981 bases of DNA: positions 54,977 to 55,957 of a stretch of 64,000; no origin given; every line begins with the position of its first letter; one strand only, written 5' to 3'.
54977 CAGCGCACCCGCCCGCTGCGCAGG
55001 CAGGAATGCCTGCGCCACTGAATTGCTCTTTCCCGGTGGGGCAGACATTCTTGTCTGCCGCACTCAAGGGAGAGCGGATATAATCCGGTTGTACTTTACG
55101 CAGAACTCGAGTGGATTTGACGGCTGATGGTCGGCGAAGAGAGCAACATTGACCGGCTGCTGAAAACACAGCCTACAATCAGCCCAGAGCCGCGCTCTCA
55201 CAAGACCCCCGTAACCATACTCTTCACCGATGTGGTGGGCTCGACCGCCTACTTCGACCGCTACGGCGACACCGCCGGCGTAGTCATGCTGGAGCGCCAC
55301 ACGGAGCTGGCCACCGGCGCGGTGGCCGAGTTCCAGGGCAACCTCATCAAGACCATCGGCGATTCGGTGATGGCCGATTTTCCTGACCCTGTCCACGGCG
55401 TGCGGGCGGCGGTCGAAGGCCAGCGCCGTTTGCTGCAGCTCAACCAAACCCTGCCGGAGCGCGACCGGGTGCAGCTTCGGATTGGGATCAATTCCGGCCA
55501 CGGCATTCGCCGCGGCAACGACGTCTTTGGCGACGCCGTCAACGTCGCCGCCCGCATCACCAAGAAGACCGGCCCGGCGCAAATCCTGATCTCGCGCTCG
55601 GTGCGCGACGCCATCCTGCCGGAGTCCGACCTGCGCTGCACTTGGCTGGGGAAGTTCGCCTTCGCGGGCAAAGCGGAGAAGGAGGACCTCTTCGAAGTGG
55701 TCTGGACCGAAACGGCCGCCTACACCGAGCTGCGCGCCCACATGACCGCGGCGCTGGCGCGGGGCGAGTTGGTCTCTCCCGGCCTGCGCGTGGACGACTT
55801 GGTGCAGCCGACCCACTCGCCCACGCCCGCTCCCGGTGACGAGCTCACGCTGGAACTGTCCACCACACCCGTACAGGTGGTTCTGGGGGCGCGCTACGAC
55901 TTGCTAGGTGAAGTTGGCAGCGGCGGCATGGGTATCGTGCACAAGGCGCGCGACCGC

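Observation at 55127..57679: One-chain receptor: adenylate cyclase + Ser/Thr kinase inside, CpoB-like TPR + PDZ outside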

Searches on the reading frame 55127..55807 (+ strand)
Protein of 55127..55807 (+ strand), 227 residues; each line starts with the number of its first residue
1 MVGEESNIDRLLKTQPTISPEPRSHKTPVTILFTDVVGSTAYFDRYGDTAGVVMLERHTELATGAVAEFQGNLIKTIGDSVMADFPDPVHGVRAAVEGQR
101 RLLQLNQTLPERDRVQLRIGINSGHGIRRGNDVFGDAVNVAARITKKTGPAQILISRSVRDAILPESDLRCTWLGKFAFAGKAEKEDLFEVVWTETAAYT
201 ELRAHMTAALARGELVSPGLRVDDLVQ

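Call 7: search_solved_structures(query=window:55127-55807:+, max_evalue=0.001, show_alignments=3)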
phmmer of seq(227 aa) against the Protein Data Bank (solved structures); distinct sequences matched with E-value up to 0.001: 22.
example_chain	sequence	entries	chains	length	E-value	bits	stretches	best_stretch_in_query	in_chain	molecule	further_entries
4wp8_A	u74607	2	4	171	1.9e-25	93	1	28-169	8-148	Ma1120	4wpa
4wp9_A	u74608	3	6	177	1.9e-25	93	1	28-170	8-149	Ma1120 | Cyclase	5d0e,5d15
4wp3_A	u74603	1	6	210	2.2e-25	92.7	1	28-170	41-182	Ma1120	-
5d0g_A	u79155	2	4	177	4.4e-23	85.2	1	28-170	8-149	Cyclase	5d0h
3mr7_A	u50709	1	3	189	5.7e-18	68.5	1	30-160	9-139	Adenylate/guanylate cyclase/hydrolase, alpha/beta fold family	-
1ybt_A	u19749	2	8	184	4.2e-14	55.9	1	27-164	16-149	hydrolase, alpha/beta hydrolase fold family | lipJ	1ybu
1y10_A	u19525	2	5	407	4.8e-11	45.9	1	25-168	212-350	Hypothetical protein Rv1264/MT1302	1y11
1wc0_A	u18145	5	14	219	4.6e-09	39.4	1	19-167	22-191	ADENYLATE CYCLASE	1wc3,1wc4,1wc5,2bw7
1wc1_A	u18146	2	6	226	5.3e-09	39.2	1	19-167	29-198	ADENYLATE CYCLASE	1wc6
1fx4_A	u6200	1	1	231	1e-07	35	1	22-106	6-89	RECEPTOR-TYPE ADENYLATE CYCLASE GRESAG 4.3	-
1fx2_A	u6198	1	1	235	1e-07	35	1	22-99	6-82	RECEPTOR-TYPE ADENYLATE CYCLASE GRESAG 4.1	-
9f1z_A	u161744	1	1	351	1.2e-06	31.5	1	28-191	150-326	Family 3 adenylate cyclase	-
5x4t_A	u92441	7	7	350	1.3e-06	31.4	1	28-191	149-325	Photoactivated adenylyl cyclase | Family 3 adenylate cyclase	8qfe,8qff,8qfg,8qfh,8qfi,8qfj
5x4u_A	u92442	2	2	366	1.4e-06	31.2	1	28-191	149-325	Photoactivated adenylyl cyclase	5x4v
4yus_A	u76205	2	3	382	1.7e-06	31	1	28-191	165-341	Family 3 adenylate cyclase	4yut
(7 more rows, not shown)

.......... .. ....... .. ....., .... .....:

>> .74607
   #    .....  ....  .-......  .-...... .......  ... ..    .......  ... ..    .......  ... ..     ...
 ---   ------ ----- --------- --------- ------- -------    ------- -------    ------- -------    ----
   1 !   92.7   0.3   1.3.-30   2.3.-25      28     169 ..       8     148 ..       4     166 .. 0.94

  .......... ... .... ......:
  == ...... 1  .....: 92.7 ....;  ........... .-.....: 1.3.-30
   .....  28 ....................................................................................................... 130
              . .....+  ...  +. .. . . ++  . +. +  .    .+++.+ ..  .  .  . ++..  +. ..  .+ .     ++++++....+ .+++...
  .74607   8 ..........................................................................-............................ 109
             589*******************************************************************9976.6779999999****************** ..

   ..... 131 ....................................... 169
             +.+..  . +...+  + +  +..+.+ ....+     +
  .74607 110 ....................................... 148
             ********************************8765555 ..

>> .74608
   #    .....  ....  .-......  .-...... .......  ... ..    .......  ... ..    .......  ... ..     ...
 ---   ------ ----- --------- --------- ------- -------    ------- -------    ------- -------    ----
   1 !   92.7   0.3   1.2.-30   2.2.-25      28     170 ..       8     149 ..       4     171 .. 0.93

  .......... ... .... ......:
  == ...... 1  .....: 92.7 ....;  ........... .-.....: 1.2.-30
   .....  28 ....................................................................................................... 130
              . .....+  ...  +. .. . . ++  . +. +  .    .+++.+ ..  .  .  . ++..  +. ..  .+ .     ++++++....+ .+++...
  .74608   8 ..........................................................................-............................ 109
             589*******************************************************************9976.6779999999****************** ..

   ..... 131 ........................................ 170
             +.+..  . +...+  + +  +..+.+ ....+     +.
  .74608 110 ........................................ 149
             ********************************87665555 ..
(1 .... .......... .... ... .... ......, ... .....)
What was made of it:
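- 55202..55681 (+): Class III adenylyl cyclase catalytic domain (aa 26-185), cytoplasmic. Closest solved structure is Ma1120 cyclase, E = 2e-25 (call 7).
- On Class III adenylyl cyclase (PF00211): PDB cyclases down to E = 2e-25 (call 7).
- Closest known: Mycobacterium avium Ma1120 minimal class III adenylyl cyclase. Same: Closest solved cyclase, E = 2e-25 over aa 28-170 (call 7).
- The cyclase is membrane-distal and short; its closest structure is the minimal cyclase Ma1120 (call 7).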
